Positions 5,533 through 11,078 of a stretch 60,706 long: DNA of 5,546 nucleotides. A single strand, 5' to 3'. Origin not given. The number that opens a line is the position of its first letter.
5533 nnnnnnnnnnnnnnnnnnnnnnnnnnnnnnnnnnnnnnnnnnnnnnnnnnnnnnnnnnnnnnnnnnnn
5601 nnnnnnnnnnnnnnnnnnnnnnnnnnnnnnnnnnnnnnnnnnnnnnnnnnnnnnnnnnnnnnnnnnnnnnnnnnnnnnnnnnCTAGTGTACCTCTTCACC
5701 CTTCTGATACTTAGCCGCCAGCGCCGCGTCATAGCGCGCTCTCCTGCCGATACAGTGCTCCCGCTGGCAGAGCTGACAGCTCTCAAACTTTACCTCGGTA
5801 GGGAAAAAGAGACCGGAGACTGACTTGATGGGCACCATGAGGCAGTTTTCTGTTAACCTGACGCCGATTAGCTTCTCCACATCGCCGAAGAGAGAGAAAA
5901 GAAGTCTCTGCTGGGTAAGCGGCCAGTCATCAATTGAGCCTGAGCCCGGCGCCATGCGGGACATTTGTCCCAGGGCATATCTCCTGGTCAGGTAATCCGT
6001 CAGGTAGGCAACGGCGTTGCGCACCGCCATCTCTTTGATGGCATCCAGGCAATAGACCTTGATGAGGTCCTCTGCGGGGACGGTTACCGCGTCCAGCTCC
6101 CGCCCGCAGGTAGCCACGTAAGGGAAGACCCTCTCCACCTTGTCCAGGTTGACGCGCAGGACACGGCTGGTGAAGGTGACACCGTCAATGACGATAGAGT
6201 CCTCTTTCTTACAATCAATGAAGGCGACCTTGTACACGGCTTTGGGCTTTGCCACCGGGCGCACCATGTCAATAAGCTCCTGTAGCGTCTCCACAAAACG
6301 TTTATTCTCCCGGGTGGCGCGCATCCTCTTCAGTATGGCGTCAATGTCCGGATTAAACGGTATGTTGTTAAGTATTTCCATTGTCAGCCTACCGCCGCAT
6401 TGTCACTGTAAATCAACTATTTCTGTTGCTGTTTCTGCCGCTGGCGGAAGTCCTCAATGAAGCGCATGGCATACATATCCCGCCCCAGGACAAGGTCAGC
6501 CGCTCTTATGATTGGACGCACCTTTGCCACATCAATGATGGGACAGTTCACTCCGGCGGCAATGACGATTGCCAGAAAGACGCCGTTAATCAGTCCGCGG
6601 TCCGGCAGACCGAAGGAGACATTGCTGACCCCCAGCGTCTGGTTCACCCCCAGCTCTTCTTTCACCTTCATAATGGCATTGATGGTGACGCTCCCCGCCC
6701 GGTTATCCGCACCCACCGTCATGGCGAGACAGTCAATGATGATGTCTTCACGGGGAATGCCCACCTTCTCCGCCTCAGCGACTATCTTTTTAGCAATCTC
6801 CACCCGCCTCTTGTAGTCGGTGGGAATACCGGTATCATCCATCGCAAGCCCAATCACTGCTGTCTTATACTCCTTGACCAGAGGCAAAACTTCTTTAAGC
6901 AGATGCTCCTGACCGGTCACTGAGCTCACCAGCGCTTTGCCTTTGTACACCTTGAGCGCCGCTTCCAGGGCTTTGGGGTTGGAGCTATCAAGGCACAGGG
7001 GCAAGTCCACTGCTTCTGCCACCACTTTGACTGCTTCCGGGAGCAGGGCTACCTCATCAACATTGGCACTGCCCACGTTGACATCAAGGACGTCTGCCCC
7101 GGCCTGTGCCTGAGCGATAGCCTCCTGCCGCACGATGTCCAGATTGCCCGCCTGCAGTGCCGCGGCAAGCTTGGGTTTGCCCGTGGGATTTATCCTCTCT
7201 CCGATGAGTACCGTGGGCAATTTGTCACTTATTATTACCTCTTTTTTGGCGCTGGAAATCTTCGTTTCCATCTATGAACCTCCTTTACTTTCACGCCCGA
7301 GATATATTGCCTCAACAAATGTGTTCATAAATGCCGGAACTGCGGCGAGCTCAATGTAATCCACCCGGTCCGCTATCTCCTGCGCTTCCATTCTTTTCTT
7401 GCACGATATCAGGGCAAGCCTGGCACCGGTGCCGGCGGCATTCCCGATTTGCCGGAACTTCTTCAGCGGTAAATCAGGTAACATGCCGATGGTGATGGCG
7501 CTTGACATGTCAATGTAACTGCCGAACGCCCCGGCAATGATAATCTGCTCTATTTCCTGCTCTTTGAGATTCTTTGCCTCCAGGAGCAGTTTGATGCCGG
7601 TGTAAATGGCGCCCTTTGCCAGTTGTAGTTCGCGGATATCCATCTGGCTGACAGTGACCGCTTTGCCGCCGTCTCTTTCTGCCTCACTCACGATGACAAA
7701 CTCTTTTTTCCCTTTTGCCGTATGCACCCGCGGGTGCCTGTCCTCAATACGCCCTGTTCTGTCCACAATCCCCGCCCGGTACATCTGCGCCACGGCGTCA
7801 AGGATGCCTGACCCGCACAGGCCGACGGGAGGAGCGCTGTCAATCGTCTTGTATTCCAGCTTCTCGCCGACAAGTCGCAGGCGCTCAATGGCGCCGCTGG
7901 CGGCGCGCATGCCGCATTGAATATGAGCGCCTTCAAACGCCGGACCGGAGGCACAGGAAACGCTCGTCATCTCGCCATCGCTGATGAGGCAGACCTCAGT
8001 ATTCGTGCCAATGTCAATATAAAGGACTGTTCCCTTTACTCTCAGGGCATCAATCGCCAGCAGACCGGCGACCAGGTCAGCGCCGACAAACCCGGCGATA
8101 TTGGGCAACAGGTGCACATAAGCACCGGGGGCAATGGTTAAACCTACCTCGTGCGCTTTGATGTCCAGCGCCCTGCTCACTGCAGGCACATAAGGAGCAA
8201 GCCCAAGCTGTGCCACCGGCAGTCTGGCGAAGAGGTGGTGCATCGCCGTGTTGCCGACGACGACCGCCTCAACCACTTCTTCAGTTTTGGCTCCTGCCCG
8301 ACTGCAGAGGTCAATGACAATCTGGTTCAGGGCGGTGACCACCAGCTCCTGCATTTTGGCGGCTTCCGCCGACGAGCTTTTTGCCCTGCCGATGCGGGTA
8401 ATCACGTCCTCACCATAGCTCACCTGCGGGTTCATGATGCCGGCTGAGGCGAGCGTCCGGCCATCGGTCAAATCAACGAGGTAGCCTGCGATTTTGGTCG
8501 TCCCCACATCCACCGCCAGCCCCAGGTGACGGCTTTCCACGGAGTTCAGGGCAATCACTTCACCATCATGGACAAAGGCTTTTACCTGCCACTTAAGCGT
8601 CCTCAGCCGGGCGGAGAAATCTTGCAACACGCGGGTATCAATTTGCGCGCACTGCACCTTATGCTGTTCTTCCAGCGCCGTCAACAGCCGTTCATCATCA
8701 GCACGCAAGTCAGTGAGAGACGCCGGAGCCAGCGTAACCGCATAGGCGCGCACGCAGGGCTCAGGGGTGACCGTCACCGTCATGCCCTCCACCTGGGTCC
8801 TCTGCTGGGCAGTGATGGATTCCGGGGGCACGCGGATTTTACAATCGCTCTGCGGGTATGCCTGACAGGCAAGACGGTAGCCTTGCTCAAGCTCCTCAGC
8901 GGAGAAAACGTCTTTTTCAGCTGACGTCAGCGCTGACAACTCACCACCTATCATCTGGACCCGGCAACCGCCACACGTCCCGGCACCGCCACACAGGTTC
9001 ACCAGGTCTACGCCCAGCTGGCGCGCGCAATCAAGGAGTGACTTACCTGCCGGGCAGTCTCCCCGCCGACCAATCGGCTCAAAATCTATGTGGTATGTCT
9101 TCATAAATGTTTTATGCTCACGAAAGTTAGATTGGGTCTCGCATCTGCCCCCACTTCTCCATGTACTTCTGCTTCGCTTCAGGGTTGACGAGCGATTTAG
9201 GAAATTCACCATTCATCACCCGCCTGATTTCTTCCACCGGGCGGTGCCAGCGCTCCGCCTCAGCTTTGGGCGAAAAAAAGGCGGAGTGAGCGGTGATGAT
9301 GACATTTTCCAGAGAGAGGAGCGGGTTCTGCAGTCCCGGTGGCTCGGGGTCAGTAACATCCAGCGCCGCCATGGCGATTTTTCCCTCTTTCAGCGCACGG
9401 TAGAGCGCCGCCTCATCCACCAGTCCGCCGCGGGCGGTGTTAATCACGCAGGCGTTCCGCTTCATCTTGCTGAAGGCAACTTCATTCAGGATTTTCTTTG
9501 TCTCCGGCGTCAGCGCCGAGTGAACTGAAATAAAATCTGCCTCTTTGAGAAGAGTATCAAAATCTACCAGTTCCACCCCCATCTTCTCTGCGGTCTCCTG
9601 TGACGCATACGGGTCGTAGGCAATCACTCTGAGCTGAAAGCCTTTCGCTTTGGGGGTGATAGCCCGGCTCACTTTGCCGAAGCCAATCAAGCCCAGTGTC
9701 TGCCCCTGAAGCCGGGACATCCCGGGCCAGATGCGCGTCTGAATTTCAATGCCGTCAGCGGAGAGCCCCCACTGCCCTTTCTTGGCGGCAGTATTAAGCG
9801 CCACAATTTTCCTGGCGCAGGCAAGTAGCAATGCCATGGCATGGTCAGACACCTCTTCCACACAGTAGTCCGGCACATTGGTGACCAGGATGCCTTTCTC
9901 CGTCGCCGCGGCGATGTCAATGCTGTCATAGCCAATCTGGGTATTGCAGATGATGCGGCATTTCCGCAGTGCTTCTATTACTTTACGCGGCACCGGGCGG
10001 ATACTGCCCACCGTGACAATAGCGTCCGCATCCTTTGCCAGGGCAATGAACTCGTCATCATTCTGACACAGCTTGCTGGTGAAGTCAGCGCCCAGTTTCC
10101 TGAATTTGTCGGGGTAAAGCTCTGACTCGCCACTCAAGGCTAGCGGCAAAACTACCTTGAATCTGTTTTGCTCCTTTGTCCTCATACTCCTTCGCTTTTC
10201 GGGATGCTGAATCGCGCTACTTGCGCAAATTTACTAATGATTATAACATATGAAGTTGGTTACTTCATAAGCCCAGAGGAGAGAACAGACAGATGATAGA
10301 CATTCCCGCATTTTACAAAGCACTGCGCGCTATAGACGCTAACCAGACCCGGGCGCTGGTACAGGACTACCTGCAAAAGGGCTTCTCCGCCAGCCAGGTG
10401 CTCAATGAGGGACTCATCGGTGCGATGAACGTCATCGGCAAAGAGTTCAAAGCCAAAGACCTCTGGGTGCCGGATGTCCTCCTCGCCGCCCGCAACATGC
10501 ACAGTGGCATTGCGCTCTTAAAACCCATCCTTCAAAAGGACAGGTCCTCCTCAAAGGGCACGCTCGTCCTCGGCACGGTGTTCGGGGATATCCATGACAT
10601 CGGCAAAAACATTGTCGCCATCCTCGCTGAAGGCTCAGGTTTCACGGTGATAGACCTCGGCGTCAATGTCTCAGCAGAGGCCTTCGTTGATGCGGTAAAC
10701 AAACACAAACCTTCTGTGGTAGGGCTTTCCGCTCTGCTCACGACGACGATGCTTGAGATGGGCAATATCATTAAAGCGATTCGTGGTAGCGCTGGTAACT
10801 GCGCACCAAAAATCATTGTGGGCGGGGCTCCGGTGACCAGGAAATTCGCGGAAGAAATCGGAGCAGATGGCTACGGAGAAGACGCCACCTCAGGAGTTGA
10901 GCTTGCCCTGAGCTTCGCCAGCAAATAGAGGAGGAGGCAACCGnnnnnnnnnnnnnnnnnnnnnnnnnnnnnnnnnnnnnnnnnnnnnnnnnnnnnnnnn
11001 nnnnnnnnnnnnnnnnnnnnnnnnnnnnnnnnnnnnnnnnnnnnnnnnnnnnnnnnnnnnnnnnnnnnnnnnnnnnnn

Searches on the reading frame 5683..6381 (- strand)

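Call 76: search_protein_families(library=pfam, proteins=[window:5683-6381:-], max_evalue=0.0001)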
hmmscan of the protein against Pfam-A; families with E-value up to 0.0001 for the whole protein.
window:5683-6381:- (232 aa): 1 family
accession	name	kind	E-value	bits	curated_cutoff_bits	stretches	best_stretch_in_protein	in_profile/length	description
PF02965.22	Met_synt_B12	-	2.2e-08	34.3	25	1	141-195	198-249/273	Vitamin B12 dependent methionine synthase, activation domain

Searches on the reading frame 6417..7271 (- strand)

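Call 76: search_protein_families(library=pfam, proteins=[window:6417-7271:-], max_evalue=0.0001)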
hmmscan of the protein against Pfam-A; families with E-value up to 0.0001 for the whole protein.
window:6417-7271:- (284 aa): 2 families
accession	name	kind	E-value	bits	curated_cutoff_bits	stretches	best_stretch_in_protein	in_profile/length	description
PF00809.28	Pterin_bind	-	5.3e-29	102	25.5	1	24-245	1-242/244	Pterin binding enzyme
PF03599.22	CdhD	-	3.8e-10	39.5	24.8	1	58-189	69-184/387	CO dehydrogenase/acetyl-CoA synthase delta subunit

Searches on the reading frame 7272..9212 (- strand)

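Call 76: search_protein_families(library=pfam, proteins=[window:7272-9212:-], max_evalue=0.0001)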
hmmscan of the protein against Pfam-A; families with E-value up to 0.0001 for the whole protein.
window:7272-9212:- (646 aa): 4 families
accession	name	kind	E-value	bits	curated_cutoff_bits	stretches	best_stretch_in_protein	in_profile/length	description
PF14574.11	RACo_C_ter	-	1.8e-87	293.1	27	1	395-640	2-251/261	C-terminal domain of RACo the ASKHA domain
PF17651.6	Raco_middle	-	1.7e-54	184.3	26.8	1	230-388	1-159/163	RACo middle region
PF17650.6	RACo_linker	-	6e-13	48.9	26.2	1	148-223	6-80/86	RACo linker region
PF00111.32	Fer2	-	5.2e-11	42.8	21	1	48-121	7-77/77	2Fe-2S iron-sulfur cluster binding domain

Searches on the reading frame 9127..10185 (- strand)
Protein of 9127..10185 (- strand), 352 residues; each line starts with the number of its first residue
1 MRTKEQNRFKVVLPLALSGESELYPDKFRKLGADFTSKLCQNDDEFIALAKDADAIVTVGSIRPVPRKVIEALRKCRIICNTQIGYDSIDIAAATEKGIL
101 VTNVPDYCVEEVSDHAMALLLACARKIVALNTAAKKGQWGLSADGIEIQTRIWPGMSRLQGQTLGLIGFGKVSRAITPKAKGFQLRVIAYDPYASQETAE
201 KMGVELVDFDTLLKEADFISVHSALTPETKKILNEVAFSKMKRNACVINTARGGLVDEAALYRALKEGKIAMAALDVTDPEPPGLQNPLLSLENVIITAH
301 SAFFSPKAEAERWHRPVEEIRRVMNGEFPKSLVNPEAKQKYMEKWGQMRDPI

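Call 76: search_protein_families(library=pfam, proteins=[window:9127-10185:-], max_evalue=0.0001)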
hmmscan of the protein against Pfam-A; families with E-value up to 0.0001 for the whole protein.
window:9127-10185:- (352 aa): 2 families
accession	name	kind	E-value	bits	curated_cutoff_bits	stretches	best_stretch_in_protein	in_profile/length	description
PF02826.25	2-Hacid_dh_C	-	2e-57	193.9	25.1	1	117-302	1-178/178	D-isomer specific 2-hydroxyacid dehydrogenase, NAD binding domain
PF00389.36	2-Hacid_dh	-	5.4e-22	78.4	24.6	1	41-334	28-134/134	D-isomer specific 2-hydroxyacid dehydrogenase, catalytic domain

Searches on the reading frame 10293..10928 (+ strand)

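Call 77: search_protein_families(library=pfam, proteins=[window:10293-10928:+], max_evalue=0.0001)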
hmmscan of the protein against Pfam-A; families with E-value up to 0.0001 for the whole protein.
window:10293-10928:+ (211 aa): 2 families
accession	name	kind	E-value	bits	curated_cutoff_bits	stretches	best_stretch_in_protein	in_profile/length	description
PF02310.24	B12-binding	-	3.2e-26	92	32.1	1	90-201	2-119/121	B12 binding domain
PF02607.22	B12-binding_2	-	3.3e-14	53.2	23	1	7-77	5-74/74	B12 binding domain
